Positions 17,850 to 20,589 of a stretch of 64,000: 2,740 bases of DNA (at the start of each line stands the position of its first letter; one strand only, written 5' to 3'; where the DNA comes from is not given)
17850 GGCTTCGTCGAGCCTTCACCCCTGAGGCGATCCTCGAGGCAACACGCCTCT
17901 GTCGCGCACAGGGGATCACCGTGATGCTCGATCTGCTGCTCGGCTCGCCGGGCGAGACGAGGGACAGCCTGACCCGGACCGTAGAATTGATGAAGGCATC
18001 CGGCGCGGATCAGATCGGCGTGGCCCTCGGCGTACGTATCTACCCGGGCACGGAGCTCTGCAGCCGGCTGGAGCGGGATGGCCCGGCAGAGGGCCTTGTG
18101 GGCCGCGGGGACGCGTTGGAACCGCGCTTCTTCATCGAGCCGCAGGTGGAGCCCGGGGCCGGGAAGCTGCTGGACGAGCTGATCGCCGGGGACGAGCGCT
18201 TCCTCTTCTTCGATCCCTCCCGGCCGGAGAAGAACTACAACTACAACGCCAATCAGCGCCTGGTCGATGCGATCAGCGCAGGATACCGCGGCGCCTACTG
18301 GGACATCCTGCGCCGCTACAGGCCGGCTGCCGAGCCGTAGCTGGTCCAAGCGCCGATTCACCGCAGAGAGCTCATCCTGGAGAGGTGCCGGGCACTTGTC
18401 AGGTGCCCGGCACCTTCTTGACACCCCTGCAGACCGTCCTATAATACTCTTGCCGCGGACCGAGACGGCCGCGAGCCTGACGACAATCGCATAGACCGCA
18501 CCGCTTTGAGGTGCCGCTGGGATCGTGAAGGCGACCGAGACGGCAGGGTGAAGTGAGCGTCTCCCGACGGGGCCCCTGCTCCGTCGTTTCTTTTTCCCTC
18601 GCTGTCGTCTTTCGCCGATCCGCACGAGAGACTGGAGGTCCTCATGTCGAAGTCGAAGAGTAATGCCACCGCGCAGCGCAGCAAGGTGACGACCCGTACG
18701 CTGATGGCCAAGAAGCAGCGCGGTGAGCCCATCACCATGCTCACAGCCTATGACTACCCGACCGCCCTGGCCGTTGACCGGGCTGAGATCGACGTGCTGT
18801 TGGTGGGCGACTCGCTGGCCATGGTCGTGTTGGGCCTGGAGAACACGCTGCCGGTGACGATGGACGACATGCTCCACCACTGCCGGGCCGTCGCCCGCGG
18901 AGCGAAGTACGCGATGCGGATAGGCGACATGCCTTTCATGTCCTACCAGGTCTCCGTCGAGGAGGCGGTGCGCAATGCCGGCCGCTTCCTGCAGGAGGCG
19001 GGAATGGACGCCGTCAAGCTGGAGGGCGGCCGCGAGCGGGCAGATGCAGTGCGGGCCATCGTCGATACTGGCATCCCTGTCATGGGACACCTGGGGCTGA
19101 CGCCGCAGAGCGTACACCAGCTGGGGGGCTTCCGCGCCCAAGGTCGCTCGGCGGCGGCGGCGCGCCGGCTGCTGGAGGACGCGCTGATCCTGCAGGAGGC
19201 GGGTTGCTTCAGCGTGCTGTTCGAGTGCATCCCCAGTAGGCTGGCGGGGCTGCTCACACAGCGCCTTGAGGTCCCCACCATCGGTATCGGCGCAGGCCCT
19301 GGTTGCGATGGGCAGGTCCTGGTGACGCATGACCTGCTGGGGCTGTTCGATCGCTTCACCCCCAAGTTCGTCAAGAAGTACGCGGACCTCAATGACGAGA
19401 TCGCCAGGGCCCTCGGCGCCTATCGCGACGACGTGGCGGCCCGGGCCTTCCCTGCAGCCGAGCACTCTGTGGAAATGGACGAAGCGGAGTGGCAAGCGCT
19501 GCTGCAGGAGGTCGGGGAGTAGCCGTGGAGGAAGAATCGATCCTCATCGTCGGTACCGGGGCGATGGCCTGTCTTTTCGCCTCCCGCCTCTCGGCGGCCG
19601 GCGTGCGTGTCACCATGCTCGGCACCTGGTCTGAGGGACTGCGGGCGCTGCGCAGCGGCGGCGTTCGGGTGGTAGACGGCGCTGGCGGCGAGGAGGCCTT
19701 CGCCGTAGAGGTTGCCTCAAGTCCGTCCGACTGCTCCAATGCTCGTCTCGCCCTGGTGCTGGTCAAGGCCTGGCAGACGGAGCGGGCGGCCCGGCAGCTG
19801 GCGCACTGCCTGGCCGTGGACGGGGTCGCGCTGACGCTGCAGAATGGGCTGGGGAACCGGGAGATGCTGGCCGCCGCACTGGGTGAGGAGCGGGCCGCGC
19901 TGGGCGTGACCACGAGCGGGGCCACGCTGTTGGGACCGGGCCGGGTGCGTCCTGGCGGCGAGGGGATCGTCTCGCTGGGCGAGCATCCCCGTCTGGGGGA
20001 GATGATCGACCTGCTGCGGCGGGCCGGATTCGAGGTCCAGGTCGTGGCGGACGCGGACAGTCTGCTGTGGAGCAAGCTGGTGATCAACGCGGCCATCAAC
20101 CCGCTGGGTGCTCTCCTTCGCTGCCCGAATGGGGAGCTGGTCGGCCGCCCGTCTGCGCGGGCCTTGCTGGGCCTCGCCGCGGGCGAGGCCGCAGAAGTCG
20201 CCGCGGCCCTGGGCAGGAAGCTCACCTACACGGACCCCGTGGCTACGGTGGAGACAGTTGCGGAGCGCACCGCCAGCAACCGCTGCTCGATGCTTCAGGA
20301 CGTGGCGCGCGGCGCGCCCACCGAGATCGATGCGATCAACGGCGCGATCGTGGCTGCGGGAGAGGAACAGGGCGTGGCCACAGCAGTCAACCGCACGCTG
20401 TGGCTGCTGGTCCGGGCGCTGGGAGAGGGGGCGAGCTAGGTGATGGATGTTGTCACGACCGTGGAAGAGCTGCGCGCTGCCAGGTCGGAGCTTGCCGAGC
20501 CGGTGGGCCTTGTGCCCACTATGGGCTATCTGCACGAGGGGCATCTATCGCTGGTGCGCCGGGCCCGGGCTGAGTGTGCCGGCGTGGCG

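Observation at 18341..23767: Six-gene coenzyme A supercluster panB-panE-panC-panD-coaX-coaBC with a long structured leader containing an internal terminator-like hairpin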

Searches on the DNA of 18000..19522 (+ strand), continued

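Call 27: search_with_rna_model(model_id=R1, sources=[window, L001, L002, L003, L004, L005, L006, L007, L008, L009, L010, L011, L012, L013, L014, L015, L016, L017, L018, L019, L020, L021, L022, L023, L024, L025, L026, L027, L028, L029, L030, L031, L032, L033, L034, L035, L036, L037, L038, L039, L040, L041, L042, L043, L044, L045, L046, L047, L048, L049, L050, L051, L052, L053, L054, L055, L056, L057, L058, L059, L060, L061, L062, L063, L064, L065, L066, L067, L068, L069, L070, L071, L072, L073, L074, L075, L076, L077, L078, L079, L080], max_evalue=10, make_alignment=true)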
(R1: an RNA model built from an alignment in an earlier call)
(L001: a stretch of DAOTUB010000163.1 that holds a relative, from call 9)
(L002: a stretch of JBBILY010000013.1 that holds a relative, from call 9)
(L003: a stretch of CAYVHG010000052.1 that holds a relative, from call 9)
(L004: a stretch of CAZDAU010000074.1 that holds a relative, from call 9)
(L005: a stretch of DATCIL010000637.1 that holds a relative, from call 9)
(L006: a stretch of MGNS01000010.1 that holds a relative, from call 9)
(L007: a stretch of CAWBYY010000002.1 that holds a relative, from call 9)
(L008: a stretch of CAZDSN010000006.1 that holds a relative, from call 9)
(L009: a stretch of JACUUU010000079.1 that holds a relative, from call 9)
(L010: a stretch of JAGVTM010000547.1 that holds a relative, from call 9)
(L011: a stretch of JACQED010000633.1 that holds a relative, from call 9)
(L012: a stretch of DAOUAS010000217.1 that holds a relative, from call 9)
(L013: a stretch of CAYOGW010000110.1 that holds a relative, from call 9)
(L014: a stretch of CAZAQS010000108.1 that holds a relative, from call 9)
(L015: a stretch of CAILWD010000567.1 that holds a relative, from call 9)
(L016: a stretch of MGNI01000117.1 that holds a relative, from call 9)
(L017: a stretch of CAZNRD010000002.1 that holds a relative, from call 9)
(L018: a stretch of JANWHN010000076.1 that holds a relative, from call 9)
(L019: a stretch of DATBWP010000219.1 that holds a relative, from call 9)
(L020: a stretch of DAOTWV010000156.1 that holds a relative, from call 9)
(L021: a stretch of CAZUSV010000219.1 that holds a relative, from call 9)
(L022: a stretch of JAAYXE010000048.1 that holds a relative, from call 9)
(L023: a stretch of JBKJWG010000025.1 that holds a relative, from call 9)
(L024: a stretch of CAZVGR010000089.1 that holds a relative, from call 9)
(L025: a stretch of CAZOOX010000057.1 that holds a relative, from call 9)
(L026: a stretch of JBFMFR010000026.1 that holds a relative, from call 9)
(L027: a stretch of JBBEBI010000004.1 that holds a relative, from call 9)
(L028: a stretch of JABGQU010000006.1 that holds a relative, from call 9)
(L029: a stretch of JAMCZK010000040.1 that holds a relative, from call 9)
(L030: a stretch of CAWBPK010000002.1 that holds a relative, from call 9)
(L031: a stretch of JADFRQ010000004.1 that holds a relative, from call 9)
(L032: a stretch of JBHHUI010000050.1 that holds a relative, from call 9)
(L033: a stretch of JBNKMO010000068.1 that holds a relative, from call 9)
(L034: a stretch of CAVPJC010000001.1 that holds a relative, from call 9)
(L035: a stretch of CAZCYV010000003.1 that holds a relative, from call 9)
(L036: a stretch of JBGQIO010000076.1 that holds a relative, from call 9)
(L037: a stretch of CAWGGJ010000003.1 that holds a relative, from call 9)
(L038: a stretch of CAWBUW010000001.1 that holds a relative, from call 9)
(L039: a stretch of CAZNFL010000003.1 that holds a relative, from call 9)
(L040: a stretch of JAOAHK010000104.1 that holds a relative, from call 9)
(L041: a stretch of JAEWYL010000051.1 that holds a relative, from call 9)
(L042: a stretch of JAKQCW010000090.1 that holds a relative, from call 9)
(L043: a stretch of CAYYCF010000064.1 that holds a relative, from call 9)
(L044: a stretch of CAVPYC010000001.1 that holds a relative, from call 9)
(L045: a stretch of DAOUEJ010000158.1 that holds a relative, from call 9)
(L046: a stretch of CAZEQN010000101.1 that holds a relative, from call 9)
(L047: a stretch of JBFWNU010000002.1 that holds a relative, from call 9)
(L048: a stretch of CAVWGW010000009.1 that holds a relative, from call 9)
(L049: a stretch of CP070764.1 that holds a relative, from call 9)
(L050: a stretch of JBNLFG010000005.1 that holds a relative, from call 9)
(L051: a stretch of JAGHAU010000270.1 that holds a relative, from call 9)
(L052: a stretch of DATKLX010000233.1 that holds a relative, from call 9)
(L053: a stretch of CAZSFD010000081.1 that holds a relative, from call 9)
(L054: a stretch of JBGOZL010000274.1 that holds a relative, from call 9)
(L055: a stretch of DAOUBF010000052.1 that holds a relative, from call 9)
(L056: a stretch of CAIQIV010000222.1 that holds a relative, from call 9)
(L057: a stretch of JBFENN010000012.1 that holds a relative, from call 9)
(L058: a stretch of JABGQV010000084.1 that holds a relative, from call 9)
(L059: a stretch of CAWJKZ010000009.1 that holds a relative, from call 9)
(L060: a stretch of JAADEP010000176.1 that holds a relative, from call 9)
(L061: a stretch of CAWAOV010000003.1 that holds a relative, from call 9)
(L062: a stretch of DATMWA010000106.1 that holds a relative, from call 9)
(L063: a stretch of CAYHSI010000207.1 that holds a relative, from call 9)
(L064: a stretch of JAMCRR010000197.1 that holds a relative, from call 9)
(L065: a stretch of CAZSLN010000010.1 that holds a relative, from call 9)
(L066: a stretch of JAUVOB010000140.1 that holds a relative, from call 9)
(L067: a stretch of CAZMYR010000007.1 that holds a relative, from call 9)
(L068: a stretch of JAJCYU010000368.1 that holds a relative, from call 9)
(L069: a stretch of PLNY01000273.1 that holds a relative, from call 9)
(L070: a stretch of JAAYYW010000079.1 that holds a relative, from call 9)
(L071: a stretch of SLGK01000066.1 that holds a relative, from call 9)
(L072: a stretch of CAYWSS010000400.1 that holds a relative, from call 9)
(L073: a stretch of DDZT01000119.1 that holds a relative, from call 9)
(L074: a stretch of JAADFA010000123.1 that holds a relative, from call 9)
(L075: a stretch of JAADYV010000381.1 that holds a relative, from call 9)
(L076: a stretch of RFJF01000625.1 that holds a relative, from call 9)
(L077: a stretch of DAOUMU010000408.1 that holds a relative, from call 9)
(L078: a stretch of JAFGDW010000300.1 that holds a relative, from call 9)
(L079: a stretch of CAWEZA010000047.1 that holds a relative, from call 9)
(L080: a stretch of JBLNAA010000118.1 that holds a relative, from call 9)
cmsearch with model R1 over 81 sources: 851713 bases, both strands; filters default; matches with E-value up to 10: 55.
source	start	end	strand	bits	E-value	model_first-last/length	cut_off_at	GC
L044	5865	5893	+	41.5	1.9e-08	1-28/28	no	0.69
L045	3808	3836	+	41.4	2.1e-08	1-28/28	no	0.76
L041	132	159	+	41.1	2.5e-08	1-28/28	no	0.71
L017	5832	5860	+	40.2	4.7e-08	1-28/28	no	0.76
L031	5888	5916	+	40.1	4.8e-08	1-28/28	no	0.72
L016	3172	3200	+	39.6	6.9e-08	1-28/28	no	0.69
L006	5877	5904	+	39.1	9.7e-08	1-28/28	no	0.75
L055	5882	5911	+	37.4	3e-07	1-28/28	no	0.7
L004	827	854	+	37.3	3.4e-07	1-28/28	no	0.75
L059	5897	5927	+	36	7.8e-07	1-28/28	no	0.71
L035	5880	5907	+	35.4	1.2e-06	1-28/28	no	0.64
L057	5893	5918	+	34.9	1.7e-06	1-28/28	no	0.65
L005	425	452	+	34.8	1.8e-06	1-28/28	no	0.68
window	18514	18543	+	34.4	2.3e-06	1-28/28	no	0.7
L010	316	344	+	34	3e-06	1-28/28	no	0.72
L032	5816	5843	+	33.9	3.2e-06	1-28/28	no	0.71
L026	5881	5906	+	33.6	4e-06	1-28/28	no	0.58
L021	4398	4428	+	32.7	7.6e-06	1-28/28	no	0.71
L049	5831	5858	+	31.7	1.5e-05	1-28/28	no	0.46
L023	5858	5885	+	31.3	2e-05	1-28/28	no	0.71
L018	5808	5835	+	31.1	2.2e-05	1-28/28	no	0.68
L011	3151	3178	+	29.7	5.9e-05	1-28/28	no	0.61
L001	238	284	+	29.5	6.5e-05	1-28/28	no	0.66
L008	2310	2338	+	29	9.3e-05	1-28/28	no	0.66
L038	5920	5947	+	28.9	9.6e-05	1-28/28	no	0.61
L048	5902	5930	+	28.9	0.0001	1-28/28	no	0.55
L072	450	477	+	28.7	0.00011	1-28/28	no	0.64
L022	5865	5891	+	28.4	0.00014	1-28/28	no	0.56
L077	5871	5899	+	27.1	0.00034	1-28/28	no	0.72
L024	3716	3745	+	26.8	0.00041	1-28/28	no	0.6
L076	1337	1364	+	26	0.00069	1-28/28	no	0.68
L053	5892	5917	+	25.9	0.00075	1-28/28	no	0.65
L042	2071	2100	+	24.7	0.0017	1-28/28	no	0.7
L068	5718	5749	+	24.6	0.0018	1-28/28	no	0.72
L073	5799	5826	+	24.3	0.0022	1-28/28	no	0.64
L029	1645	1672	+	23.7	0.0033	1-28/28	no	0.61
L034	5853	5881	+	22.7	0.0065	1-28/28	no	0.48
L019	764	787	+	22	0.01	3-26/28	no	0.67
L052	2490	2519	+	22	0.011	1-28/28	no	0.8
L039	5800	5828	+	20.8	0.024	1-28/28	no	0.55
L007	5896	5928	+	20.8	0.024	1-28/28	no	0.45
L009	5832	5860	+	20.2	0.036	1-28/28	no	0.62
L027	5782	5828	+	20.1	0.038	1-28/28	no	0.55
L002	5887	5915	+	19.5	0.057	1-28/28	no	0.69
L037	5868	5895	+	17.6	0.21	1-28/28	no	0.54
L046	5769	5800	+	16.4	0.47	1-28/28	no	0.66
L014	5870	5896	+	15.2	1.1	1-28/28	no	0.74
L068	741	759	+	14.4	1.8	1-28/28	no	0.74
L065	4097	4117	+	14.3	2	5-23/28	no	0.43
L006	1228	1280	-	13.7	2.9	3-26/28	no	0.7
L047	5915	5940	+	13.7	3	1-28/28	no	0.65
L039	3326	3344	+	12.1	8.9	5-23/28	no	0.58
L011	6374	6426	-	12.1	9.1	1-28/28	no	0.7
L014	11500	11526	-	11.9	9.9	1-28/28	no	0.56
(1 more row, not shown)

Alignment A2: 55 matches aligned to the model, 70 columns, each read 5' to 3' on its own strand. Consensus structure (alignment columns), stored with it:
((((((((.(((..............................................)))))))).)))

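Call 35: search_rna_families(source=L004, start=760, end=960, threshold=evalue, max_evalue=10, show_alignments=1)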
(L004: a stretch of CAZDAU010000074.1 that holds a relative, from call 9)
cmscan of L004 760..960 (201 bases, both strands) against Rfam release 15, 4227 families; matches with E-value up to 10: 2.
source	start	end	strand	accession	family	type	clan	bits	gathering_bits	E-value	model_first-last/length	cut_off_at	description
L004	761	858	+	RF01749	pan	Cis-reg;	-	20.8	36.2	0.14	1-92/92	no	pan motif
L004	897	919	+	RF03012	Mu-gpT-DE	Gene; sRNA;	-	13.1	49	1.4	1-53/53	no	Mu-gpT-DE RNA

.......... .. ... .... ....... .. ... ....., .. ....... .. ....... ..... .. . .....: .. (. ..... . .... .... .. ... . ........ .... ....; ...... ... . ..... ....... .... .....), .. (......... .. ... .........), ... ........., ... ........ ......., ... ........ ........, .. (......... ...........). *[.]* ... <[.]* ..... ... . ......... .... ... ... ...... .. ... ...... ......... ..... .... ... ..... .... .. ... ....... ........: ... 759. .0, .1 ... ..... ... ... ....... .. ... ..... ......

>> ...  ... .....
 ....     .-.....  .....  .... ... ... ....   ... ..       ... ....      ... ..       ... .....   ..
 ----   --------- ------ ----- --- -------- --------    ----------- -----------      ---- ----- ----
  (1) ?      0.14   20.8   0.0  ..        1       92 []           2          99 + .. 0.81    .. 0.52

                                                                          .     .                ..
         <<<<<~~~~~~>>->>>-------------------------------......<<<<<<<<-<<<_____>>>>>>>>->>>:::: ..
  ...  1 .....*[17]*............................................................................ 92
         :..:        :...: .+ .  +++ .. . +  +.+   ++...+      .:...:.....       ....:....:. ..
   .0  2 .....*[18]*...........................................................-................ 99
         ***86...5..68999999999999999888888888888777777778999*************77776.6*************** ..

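Call 70: search_rna_families(source=window, start=18446, end=18552, threshold=evalue, max_evalue=10, show_alignments=2)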
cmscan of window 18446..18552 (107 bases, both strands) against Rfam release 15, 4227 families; matches with E-value up to 10: 1.
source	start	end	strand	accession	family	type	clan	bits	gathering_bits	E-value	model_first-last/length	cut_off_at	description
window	18467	18547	+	RF01749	pan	Cis-reg;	-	14.4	36.2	2.2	1-92/92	no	pan motif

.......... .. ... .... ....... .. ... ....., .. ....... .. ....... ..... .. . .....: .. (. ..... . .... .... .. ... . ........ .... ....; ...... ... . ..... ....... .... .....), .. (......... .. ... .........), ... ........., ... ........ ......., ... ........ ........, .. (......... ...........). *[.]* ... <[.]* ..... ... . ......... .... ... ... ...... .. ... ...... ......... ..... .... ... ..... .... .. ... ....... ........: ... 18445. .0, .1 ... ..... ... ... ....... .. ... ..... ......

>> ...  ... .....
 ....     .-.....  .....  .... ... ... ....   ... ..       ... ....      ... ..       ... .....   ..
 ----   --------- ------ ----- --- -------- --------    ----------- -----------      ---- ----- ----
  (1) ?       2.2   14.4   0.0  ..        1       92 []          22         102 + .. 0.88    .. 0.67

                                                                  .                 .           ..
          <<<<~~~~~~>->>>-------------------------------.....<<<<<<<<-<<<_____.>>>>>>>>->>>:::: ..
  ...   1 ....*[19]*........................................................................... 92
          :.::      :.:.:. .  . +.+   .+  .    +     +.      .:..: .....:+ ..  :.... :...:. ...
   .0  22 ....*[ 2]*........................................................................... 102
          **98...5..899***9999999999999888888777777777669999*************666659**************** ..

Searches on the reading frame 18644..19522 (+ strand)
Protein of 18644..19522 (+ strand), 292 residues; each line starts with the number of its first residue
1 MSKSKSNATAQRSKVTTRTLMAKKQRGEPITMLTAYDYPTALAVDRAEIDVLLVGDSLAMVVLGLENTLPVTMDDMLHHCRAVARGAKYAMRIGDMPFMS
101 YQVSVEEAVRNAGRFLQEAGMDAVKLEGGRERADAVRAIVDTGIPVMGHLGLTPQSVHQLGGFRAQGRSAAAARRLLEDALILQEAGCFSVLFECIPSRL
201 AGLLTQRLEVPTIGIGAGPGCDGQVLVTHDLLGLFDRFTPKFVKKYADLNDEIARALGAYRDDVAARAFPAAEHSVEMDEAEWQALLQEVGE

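Call 4: search_protein_families(library=pfam, proteins=[window:18644-19522:+])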
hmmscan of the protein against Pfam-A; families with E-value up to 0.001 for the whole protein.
window:18644-19522:+ (292 aa): 2 families
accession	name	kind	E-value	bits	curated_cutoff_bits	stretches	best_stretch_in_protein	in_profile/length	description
PF02548.21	Pantoate_transf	-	1.7e-118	395.2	28.7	1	14-271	1-258/259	Ketopantoate hydroxymethyltransferase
PF13714.12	PEP_mutase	-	0.00071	19.7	31.5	0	24-130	5-108/240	Phosphoenolpyruvate phosphomutase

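Call 9: find_related_loci(query=window:18644-19522:+, collection=genome_contigs, flank=6000)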
Query window:18644-19522:+ (292 aa) in genome_contigs; peptide patterns used: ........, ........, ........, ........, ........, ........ (x = any residue, [..] = any of these).
600 stretches matched a pattern (row limit reached: there are more); 527 encode a relative of the query (tblastn E <= 1e-3); the best 80 are kept; 80 distinct loci.
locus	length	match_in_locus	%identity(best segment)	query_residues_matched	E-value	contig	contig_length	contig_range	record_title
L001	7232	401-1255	77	8-292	9e-152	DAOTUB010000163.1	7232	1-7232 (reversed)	MAG TPA_asm: Anaerolineae bacterium isolate F17_41 k129_657067, whole genome shotgun sequence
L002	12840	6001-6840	76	9-288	4e-146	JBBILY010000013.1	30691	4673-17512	MAG: Chloroflexota bacterium isolate BR1F70218_bin_22 NODE_1705_length_30691_cov_4.743929, whole genome shotgun sequence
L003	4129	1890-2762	74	2-289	4e-149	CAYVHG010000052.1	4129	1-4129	MAG TPA_asm: uncultured Anaerolineaceae bacterium isolate binchicken_co219_140 genome assembly, contig: k141_568217, who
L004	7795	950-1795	76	9-290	1e-145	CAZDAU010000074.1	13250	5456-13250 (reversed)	MAG TPA_asm: uncultured Anaerolinea sp. isolate binchicken_co274_325 genome assembly, contig: NODE_11677_length_13250_co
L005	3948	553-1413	75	1-287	2e-149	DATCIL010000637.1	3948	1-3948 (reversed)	MAG TPA_asm: Anaerolineales bacterium isolate SMAG_U7858 k141_2312172, whole genome shotgun sequence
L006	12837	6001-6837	75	9-287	2e-143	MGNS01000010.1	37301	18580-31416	MAG: Chloroflexi bacterium RBG_16_57_11 RBG_16_scaffold_1097, whole genome shotgun sequence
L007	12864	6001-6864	73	4-291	4e-142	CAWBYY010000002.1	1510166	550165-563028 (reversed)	MAG: uncultured Chloroflexia bacterium isolate MFD09779.bin.1.115 genome assembly, contig: contig_2692, whole genome sho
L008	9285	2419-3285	73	2-290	7e-142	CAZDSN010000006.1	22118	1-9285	MAG TPA_asm: uncultured Ardenticatenaceae bacterium isolate SRP173033_co1_193 genome assembly, contig: NODE_3940_length_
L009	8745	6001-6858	71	1-285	7e-142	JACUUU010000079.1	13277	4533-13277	MAG: Anaerolineales bacterium isolate Kmv39 NODE_2327_length_13277_cov_6.658675, whole genome shotgun sequence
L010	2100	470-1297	76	12-287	8e-151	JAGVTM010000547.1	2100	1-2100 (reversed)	MAG: Chloroflexota bacterium isolate THP_Bin_29 THP_Bin_29_scaffold_25250, whole genome shotgun sequence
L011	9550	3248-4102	71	6-290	5e-141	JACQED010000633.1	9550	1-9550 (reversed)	MAG: Chloroflexi bacterium isolate NC_groundwater_1012_Pr1_S-0.65um_63_12 Montesol18_Sp65_coassembly_scaffold_1817171, w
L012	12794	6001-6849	72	6-288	3e-141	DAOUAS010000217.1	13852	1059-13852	MAG TPA_asm: Anaerolineales bacterium isolate H66_681 k113_63263, whole genome shotgun sequence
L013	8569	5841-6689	71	8-290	2e-140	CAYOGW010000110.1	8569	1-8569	MAG TPA_asm: uncultured Anaerolineaceae bacterium isolate SRP237561_co1_29 genome assembly, contig: NODE_16549_length_85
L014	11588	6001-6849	72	8-290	3e-140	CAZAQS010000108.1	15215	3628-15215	MAG TPA_asm: uncultured Anaerolineaceae bacterium isolate SRP217488_co1_79 genome assembly, contig: NODE_2665_length_152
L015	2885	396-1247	70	6-289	3e-146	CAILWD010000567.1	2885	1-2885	MAG: uncultured Chloroflexi bacterium isolate LaPlata_bin-4228 genome assembly, contig: bin-4228:567/709, whole genome s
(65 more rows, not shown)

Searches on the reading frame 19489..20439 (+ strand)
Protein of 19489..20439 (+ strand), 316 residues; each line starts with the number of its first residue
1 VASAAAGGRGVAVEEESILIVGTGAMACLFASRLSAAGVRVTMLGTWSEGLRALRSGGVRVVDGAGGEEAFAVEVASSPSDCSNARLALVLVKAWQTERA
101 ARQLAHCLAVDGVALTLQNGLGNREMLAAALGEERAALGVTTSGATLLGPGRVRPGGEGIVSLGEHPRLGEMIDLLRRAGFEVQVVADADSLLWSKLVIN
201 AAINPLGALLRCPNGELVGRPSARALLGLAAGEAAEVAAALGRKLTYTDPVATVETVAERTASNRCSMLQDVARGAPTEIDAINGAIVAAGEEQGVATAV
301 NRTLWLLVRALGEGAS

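Call 4: search_protein_families(library=pfam, proteins=[window:19489-20439:+])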
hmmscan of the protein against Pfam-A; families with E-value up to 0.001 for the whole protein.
window:19489-20439:+ (316 aa): 2 families
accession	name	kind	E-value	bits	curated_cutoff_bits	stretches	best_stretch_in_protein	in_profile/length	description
PF08546.17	ApbA_C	-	5.3e-35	120.9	22.7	1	191-311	4-124/125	Ketopantoate reductase PanE/ApbA C terminal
PF02558.23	ApbA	-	5.6e-31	107.6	22.2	1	18-167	1-149/150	Ketopantoate reductase PanE/ApbA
